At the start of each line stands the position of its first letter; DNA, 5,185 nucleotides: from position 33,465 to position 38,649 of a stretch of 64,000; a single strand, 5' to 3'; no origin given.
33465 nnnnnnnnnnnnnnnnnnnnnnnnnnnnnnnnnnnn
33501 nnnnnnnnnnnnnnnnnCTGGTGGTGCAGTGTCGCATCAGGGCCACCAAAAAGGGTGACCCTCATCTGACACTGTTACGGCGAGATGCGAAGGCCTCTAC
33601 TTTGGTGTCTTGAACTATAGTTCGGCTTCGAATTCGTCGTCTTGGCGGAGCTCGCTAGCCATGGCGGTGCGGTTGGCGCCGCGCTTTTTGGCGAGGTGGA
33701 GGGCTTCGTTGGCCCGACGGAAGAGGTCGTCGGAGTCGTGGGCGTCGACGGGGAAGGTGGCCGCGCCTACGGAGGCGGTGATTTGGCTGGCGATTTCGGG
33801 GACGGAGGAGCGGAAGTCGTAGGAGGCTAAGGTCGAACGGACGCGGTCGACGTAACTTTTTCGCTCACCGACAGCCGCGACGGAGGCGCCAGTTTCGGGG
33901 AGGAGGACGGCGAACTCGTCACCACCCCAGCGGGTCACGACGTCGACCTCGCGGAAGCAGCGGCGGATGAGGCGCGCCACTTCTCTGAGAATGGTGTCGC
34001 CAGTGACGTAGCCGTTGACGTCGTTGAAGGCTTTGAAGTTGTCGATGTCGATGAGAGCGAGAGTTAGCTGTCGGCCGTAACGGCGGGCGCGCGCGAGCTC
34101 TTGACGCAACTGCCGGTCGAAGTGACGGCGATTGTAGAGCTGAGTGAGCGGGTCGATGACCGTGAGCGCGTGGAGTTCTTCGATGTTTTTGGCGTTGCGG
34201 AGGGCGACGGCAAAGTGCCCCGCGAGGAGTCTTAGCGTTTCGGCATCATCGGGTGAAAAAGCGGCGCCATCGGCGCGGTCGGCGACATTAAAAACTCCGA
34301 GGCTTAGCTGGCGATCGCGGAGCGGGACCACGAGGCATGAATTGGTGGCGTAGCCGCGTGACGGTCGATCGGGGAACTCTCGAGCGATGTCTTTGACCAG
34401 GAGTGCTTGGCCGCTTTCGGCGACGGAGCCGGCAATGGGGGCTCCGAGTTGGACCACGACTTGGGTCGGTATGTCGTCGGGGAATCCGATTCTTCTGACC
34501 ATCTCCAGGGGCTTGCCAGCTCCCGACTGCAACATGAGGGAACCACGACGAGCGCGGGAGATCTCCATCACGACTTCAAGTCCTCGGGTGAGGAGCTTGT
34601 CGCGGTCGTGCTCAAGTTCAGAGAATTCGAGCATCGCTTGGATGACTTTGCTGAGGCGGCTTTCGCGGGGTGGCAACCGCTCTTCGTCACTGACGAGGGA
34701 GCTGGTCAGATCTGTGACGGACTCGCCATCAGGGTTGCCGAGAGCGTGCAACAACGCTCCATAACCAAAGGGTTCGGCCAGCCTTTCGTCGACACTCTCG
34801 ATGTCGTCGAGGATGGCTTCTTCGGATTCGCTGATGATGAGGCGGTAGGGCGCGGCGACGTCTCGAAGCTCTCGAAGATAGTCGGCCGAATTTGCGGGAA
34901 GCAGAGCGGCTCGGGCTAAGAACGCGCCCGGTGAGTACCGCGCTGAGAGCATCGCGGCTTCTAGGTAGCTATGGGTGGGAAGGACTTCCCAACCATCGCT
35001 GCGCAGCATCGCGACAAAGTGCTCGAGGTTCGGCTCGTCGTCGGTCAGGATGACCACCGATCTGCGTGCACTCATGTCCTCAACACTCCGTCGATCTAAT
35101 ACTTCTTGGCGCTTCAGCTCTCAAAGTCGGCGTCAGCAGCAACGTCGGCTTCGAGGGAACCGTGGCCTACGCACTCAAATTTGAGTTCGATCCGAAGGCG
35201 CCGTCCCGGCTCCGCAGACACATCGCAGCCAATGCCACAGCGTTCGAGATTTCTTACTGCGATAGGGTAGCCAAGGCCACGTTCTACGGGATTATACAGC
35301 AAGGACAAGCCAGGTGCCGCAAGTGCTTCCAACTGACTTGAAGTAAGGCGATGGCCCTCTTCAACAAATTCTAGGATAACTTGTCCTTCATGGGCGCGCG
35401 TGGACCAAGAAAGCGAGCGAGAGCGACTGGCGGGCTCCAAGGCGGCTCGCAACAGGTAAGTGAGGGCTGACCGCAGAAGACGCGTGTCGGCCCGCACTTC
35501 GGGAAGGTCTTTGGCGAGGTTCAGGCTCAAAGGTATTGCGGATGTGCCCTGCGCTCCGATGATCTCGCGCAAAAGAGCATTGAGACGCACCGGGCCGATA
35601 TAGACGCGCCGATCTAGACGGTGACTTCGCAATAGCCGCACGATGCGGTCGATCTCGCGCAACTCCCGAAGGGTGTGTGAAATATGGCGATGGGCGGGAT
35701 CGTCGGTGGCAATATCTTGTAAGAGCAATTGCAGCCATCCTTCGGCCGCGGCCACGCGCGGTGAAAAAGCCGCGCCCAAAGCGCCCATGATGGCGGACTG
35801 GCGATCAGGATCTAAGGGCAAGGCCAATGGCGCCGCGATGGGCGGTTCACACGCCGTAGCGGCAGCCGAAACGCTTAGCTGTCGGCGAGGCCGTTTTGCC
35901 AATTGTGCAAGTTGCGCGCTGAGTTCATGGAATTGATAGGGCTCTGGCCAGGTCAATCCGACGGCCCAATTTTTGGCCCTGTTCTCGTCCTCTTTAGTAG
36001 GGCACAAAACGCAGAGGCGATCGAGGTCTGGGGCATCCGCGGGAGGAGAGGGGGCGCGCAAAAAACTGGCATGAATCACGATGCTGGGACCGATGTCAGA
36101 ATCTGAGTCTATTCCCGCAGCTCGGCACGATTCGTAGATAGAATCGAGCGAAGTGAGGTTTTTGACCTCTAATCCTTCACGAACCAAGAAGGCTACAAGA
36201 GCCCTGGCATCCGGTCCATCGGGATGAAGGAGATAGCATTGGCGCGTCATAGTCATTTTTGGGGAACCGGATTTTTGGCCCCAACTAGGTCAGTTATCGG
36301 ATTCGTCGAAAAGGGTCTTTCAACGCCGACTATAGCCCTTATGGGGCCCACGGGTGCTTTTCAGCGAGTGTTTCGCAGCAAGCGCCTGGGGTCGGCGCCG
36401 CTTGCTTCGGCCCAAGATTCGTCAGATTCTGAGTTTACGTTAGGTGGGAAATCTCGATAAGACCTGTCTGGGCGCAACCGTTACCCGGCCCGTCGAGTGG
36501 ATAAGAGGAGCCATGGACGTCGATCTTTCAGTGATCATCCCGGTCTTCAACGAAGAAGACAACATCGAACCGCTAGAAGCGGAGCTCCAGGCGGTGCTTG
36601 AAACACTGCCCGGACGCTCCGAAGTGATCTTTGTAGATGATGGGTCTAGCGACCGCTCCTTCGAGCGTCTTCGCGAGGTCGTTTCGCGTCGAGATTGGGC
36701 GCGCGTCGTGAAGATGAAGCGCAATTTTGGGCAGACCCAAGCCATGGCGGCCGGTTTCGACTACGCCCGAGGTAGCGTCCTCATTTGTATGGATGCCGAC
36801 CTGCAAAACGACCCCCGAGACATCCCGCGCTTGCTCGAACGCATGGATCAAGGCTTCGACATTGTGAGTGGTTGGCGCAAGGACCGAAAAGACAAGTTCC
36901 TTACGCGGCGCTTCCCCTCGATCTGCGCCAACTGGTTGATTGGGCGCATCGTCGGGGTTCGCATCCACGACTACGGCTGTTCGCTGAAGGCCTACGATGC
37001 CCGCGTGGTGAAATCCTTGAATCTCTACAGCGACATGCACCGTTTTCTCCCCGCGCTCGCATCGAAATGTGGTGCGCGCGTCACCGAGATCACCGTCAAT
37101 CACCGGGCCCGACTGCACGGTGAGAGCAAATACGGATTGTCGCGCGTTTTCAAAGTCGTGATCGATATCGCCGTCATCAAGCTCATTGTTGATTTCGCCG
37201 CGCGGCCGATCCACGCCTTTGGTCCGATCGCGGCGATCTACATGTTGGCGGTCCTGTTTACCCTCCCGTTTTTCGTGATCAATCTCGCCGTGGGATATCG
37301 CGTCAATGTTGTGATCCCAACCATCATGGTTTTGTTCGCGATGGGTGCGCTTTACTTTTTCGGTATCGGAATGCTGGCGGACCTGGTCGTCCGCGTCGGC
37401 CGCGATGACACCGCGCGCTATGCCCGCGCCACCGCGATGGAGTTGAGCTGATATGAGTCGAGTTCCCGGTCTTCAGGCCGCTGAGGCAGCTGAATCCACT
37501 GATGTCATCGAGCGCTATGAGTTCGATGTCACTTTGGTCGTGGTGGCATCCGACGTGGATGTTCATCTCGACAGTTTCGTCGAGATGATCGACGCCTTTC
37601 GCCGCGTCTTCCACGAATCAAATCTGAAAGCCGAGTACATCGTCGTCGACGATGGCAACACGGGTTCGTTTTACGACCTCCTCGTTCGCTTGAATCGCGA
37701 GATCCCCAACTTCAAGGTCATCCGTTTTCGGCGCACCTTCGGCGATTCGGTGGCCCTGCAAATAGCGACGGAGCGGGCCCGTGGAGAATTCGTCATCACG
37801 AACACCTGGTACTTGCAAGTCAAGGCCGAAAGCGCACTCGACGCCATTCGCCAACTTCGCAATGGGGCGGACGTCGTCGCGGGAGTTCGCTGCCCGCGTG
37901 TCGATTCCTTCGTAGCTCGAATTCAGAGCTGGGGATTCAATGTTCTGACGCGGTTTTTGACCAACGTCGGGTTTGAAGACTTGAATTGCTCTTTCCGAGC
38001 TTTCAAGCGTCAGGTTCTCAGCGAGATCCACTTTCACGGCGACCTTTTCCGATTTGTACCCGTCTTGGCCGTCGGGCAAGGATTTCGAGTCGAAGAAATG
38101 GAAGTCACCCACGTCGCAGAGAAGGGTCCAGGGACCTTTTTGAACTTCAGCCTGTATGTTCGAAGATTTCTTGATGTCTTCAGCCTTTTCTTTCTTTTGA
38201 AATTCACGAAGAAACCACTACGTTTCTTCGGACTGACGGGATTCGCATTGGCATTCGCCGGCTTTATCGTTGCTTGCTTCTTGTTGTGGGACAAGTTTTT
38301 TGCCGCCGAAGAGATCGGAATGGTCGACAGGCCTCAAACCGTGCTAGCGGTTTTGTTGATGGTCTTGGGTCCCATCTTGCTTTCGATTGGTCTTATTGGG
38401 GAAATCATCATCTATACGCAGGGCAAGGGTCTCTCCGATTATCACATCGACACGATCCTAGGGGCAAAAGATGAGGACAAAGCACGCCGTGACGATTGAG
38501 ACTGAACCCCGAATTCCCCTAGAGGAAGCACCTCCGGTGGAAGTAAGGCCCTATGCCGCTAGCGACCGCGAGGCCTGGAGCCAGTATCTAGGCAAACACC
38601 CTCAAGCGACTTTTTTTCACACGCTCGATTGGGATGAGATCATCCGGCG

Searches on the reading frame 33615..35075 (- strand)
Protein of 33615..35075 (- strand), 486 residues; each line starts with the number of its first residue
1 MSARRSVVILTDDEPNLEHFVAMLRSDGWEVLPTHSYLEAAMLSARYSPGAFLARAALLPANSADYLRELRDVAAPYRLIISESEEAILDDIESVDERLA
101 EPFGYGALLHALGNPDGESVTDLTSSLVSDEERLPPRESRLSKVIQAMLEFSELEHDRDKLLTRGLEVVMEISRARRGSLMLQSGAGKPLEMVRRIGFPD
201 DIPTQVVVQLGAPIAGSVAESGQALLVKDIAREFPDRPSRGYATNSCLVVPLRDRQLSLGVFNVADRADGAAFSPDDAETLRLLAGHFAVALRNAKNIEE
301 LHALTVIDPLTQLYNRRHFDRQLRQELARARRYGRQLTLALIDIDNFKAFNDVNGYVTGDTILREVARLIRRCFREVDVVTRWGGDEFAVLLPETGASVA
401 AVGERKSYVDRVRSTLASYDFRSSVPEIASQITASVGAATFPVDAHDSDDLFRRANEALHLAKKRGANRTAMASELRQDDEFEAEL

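Call 61: search_protein_families(library=ncbifam, proteins=[window:33615-35075:-], max_evalue=1e-15)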
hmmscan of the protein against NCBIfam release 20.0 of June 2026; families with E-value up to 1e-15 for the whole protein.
window:33615-35075:- (486 aa): 16 families
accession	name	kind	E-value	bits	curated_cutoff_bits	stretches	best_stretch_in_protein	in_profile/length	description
TIGR00254.1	GGDEF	domain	1.7e-43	148.2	37.4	1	302-473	2-167/168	diguanylate cyclase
NF038266.1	diguan_SiaD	equivalog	3.3e-43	147.9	290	1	299-469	88-251/252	biofilm regulation diguanylate cyclase SiaD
NF007135.0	PRK09581.1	equivalog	1.2e-39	136.4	474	1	296-472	283-454/457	PleD family two-component system response regulator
NF047654.1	DiguCycDgcRLepto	equivalog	8.1e-34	116.9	500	1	268-470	97-293/295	diguanylate cyclase DgcR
NF041606.1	dguan_cyc_DgcA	equivalog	8.2e-33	113.8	370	1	245-473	121-339/340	diguanylate cyclase DgcA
NF051473.1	DigCycDgcsShew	equivalog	1.6e-32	113.1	400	1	273-469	103-287/291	diguanylate cyclase DgcS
NF007380.0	PRK09894.1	equivalog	2.5e-30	105.9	256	1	287-475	112-289/296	diguanylate cyclase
NF007298.0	PRK09776.1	equivalog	9.1e-30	103.3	1135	1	302-472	681-844/1111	diguanylate cyclase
NF007423.1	PRK09966.1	equivalog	2.9e-29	102.1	325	1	299-463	233-390/390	diguanylate cyclase DgcN/YfiN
NF007599.0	PRK10245.1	equivalog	1.2e-28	99.6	402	1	288-473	193-370/371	diguanylate cyclase AdrA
NF045675.1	PhdiestaseDibA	equivalog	1.9e-28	99.2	980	1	298-475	196-366/623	phosphodiesterase DibA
NF007474.0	PRK10060.1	equivalog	7.7e-23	80.6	782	1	297-471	229-393/663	cyclic di-GMP phosphodiesterase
NF047872.1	GGDEF_GdpS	equivalog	9.4e-21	74.4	400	1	306-470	188-347/355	GGDEF domain-containing protein GdpS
NF011955.1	PRK15426.1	equivalog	3.2e-20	71.8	408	1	307-473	400-561/564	cellulose biosynthesis regulator diguanylate cyclase DgcQ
NF040885.1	diguan_DgcJ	equivalog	4.3e-17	62.1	500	1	305-465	341-488/493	diguanylate cyclase DgcJ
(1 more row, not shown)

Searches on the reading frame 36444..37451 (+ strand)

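Call 61: search_protein_families(library=ncbifam, proteins=[window:36444-37451:+], max_evalue=1e-15)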
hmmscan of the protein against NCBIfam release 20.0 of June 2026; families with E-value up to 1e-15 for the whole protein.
window:36444-37451:+ (335 aa): 3 families
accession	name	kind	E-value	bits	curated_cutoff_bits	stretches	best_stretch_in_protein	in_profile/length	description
NF007986.1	PRK10714.1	equivalog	5.2e-53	180.1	529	1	28-325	8-303/316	undecaprenyl-phosphate 4-deoxy-4-formamido-L-arabinose transferase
NF047588.1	GlcsyltransPgfSStrep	equivalog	9.3e-39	133.4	500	1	27-315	2-287/308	glycosyltransferase PgfS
TIGR03937.1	PgaC_IcaA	equivalog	4.2e-16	58.9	422.3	1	28-134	47-150/407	poly-beta-1,6-N-acetyl-D-glucosamine synthase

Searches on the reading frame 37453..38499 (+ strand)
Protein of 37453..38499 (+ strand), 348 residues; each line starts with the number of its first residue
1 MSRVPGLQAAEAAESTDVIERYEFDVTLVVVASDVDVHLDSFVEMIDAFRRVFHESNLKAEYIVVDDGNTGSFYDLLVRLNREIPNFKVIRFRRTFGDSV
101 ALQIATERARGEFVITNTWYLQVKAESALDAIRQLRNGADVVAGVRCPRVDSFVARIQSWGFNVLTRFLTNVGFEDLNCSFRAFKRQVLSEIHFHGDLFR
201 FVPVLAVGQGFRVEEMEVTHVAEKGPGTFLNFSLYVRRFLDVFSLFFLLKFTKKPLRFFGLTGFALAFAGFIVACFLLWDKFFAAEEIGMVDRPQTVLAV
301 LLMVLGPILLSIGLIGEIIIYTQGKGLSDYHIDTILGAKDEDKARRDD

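Call 61: search_protein_families(library=ncbifam, proteins=[window:37453-38499:+], max_evalue=1e-15)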
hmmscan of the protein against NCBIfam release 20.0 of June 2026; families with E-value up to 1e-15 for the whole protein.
window:37453-38499:+ (348 aa): 2 families
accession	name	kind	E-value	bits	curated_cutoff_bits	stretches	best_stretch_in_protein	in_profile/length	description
NF007986.1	PRK10714.1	equivalog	3.8e-25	88.6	529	1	31-338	10-314/316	undecaprenyl-phosphate 4-deoxy-4-formamido-L-arabinose transferase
NF047588.1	GlcsyltransPgfSStrep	equivalog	5.6e-17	61.9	500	1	55-331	30-301/308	glycosyltransferase PgfS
